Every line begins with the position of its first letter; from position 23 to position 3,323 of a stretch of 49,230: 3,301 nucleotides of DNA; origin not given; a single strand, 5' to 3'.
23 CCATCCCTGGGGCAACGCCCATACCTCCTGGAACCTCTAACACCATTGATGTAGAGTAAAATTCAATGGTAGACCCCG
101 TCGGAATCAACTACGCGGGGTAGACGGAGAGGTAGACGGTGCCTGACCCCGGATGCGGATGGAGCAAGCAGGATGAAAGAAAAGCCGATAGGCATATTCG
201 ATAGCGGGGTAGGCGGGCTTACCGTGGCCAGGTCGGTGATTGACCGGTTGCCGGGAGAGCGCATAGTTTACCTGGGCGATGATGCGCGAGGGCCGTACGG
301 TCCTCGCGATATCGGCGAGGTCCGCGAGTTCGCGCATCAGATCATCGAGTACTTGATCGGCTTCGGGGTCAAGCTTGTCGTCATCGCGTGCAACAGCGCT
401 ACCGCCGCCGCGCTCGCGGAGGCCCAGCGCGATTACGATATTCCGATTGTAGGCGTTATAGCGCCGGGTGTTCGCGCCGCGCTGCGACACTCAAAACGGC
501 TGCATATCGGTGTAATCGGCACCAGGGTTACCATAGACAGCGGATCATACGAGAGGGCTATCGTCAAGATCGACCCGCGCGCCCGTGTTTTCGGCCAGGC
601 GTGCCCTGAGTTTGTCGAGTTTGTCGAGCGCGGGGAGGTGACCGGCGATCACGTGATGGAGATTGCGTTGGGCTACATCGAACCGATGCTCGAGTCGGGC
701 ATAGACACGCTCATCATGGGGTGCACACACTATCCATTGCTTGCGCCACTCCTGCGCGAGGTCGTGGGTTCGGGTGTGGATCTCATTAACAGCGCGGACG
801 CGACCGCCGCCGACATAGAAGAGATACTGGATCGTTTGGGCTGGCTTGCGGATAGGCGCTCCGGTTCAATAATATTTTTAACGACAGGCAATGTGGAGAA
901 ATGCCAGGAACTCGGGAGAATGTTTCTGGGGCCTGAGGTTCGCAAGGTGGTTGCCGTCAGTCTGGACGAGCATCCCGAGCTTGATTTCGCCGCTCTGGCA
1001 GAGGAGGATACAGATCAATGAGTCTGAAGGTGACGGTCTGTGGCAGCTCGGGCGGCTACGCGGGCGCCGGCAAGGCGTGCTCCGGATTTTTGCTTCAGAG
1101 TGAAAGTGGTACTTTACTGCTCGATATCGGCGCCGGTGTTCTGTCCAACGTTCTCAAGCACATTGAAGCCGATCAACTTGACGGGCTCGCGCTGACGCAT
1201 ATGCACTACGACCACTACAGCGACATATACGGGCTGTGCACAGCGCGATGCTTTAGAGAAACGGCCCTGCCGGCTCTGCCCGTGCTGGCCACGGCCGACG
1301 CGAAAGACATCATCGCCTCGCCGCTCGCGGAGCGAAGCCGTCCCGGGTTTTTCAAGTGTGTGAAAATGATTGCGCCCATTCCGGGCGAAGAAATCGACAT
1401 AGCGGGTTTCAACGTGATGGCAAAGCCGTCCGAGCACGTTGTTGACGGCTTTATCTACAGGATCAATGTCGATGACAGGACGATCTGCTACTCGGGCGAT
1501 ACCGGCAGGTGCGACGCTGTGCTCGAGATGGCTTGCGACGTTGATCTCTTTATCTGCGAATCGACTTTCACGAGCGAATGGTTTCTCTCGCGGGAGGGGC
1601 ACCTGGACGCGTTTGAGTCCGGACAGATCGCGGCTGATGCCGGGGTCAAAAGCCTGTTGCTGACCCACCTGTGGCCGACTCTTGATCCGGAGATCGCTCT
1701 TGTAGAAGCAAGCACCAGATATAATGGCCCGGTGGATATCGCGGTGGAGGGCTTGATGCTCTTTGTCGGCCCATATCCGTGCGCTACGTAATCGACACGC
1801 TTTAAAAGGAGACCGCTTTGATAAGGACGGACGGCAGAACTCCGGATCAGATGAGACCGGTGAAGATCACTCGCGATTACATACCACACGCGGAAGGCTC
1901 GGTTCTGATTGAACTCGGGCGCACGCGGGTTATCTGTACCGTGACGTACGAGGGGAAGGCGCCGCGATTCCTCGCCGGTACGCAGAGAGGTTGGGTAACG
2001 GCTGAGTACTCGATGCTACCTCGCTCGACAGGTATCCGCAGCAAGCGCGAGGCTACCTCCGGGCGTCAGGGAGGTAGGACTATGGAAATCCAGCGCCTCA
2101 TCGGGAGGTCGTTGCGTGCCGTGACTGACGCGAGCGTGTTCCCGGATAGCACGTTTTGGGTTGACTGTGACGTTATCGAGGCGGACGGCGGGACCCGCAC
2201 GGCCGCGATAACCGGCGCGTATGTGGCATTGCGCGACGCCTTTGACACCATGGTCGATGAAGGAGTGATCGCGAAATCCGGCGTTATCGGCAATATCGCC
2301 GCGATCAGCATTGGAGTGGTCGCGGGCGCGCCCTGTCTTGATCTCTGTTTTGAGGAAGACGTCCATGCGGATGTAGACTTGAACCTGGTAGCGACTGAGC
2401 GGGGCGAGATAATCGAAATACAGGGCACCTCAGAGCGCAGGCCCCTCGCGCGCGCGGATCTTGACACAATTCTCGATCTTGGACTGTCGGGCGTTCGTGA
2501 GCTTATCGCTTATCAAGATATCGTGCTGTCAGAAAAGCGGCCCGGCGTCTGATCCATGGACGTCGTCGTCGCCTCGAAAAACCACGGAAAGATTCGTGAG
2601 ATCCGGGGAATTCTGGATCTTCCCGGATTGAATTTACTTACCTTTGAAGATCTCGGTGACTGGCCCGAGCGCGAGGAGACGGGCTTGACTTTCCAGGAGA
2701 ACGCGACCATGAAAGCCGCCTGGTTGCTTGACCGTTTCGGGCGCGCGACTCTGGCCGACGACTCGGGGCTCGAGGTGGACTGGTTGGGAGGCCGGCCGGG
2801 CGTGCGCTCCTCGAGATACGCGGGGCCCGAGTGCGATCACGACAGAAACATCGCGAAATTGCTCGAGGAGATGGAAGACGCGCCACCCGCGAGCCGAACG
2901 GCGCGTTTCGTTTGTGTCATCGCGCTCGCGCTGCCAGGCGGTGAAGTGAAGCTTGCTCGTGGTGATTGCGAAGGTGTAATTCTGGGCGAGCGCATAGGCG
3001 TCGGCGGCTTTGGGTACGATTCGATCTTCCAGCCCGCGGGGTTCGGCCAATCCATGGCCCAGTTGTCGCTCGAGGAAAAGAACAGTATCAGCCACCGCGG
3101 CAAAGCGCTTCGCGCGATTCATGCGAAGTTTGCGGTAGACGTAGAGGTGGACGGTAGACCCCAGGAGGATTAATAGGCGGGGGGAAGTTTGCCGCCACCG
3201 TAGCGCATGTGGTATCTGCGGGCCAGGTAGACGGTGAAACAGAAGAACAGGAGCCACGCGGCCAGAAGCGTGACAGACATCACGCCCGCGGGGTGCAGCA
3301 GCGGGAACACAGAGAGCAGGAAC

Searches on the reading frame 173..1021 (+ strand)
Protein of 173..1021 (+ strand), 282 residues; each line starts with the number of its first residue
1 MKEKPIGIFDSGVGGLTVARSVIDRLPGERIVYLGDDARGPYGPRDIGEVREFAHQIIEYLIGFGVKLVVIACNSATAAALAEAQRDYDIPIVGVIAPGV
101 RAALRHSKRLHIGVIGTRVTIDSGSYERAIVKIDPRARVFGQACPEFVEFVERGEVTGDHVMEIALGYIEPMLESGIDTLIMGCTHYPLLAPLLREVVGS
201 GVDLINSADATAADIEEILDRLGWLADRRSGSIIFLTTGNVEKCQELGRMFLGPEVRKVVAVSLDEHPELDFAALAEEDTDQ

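Call 6: search_protein_families(library=pfam, proteins=[window:173-1021:+], max_evalue=0.01)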
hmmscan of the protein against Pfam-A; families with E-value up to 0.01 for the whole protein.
window:173-1021:+ (282 aa): 1 family
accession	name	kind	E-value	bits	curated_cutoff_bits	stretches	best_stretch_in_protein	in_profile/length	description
PF01177.27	Asp_Glu_race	-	5.5e-24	85.6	31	1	20-213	18-209/211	Asp/Glu/Hydantoin racemase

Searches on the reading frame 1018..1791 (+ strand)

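Call 6: search_protein_families(library=pfam, proteins=[window:1018-1791:+], max_evalue=0.01)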
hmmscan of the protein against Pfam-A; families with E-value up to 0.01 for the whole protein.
window:1018-1791:+ (257 aa): 3 families
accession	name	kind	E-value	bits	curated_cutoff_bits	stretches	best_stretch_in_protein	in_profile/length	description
PF12706.13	Lactamase_B_2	-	8e-17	61.9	27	1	49-217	26-199/200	Beta-lactamase superfamily domain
PF00753.33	Lactamase_B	-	6.3e-08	33.2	22.7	1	20-163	5-151/196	Metallo-beta-lactamase superfamily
PF13483.12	Lactamase_B_3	-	0.0025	18.3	24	0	22-164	8-113/160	Beta-lactamase superfamily domain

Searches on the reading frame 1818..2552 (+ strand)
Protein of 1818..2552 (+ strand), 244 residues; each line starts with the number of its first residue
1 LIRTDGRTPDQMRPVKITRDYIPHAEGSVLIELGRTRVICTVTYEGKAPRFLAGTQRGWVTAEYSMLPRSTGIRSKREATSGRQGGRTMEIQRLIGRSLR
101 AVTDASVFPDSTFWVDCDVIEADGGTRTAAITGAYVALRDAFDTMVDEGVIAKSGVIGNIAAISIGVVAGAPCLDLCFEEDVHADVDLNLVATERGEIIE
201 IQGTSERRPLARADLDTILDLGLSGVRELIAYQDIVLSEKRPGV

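Call 6: search_protein_families(library=pfam, proteins=[window:1818-2552:+], max_evalue=0.01)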
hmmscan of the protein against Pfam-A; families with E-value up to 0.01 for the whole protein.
window:1818-2552:+ (244 aa): 2 families
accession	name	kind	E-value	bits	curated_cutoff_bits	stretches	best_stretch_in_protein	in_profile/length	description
PF01138.27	RNase_PH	-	5.2e-29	101.7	25.5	1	11-141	1-127/130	3' exoribonuclease family, domain 1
PF03725.20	RNase_PH_C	-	5.2e-08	33.2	20.8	1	160-224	3-66/67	3' exoribonuclease family, domain 2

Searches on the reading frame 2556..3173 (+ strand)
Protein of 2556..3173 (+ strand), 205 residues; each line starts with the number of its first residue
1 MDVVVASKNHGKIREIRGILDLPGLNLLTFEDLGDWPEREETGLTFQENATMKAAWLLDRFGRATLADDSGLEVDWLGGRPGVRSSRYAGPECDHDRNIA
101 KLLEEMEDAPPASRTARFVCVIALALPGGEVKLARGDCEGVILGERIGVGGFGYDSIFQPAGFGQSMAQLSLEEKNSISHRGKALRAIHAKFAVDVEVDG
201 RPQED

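Call 6: search_protein_families(library=pfam, proteins=[window:2556-3173:+], max_evalue=0.01)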
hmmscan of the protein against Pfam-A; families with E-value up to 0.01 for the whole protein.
window:2556-3173:+ (205 aa): 1 family
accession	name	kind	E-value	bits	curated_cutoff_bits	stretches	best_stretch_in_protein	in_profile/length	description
PF01725.21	Ham1p_like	-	7.3e-60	202.5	22.5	1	3-189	1-184/186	Ham1 family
